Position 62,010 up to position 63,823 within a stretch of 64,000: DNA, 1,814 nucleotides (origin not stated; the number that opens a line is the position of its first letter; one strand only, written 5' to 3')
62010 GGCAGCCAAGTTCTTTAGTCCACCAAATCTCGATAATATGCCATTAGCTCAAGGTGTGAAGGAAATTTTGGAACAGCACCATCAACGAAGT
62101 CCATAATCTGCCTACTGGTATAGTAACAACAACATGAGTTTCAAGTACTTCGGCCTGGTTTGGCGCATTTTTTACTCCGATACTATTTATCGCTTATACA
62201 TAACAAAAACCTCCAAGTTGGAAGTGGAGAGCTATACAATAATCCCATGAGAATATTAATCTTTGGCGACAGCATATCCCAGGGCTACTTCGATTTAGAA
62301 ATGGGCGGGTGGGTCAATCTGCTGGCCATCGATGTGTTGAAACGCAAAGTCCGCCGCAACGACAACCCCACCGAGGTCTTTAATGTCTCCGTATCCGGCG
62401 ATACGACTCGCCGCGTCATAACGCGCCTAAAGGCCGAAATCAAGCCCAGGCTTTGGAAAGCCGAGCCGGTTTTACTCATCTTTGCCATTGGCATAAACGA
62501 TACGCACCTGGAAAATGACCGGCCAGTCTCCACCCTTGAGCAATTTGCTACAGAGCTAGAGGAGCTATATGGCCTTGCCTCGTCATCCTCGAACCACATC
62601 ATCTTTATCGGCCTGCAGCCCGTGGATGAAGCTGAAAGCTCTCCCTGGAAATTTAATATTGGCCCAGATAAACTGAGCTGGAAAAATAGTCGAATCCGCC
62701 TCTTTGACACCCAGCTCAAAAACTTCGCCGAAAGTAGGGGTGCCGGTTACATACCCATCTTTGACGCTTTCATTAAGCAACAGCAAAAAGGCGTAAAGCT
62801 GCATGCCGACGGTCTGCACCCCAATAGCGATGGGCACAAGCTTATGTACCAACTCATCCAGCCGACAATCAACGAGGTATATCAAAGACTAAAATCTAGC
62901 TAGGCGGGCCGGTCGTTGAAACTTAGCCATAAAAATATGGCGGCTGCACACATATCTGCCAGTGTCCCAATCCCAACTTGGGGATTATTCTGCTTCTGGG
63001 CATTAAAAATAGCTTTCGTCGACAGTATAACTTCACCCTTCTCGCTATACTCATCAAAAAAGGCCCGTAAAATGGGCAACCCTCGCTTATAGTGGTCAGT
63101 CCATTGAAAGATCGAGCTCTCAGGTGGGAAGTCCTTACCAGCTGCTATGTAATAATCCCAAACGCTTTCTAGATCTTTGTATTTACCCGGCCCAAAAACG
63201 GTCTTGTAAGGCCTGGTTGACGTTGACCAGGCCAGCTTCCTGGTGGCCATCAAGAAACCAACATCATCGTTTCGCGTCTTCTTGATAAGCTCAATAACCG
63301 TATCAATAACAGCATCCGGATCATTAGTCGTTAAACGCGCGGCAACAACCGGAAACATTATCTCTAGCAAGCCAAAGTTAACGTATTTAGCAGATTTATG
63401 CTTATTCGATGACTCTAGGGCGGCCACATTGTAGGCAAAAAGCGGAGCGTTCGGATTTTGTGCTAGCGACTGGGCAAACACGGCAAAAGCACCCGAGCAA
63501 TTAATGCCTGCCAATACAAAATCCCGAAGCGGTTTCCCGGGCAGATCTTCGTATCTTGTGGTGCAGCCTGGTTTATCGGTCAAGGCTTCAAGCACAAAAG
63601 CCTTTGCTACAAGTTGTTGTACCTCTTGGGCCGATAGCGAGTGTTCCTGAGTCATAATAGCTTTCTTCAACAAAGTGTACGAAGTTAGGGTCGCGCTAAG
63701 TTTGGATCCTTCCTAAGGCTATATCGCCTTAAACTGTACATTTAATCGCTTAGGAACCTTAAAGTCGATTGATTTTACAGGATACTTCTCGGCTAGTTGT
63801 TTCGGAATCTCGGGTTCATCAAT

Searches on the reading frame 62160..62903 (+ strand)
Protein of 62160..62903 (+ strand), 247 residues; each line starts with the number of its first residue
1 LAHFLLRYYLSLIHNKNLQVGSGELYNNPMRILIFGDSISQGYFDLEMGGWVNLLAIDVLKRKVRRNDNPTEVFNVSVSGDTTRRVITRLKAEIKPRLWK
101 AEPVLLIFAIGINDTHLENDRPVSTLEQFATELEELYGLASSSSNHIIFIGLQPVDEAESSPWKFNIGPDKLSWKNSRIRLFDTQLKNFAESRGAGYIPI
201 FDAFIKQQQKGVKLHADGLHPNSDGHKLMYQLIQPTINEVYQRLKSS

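Call 42: search_protein_families(library=pfam, proteins=[window:62160-62903:+], max_evalue=0.001)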
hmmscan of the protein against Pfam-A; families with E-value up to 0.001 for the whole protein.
window:62160-62903:+ (247 aa): 2 families
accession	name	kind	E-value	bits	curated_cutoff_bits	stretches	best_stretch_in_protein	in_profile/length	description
PF13472.12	Lipase_GDSL_2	-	6e-21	76.2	32.9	1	34-228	1-178/178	GDSL-like Lipase/Acylhydrolase family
PF00657.28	Lipase_GDSL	-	1.4e-17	65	23.6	1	32-232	1-207/208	GDSL-like Lipase/Acylhydrolase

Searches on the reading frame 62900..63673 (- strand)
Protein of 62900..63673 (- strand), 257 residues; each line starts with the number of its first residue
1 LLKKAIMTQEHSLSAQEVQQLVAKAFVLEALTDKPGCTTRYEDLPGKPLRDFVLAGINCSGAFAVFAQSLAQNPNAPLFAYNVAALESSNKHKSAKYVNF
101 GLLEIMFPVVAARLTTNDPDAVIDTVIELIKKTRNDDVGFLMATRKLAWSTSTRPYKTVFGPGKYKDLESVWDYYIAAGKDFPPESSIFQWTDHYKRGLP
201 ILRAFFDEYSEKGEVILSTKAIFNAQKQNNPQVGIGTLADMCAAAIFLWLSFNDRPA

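Call 42: search_protein_families(library=pfam, proteins=[window:62900-63673:-], max_evalue=0.001)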
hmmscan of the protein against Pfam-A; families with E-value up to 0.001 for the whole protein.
window:62900-63673:- (257 aa): 1 family
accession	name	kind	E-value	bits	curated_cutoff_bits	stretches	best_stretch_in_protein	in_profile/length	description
PF01874.21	CitG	-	8.4e-08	32.6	27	1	20-147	2-137/284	ATP:dephospho-CoA triphosphoribosyl transferase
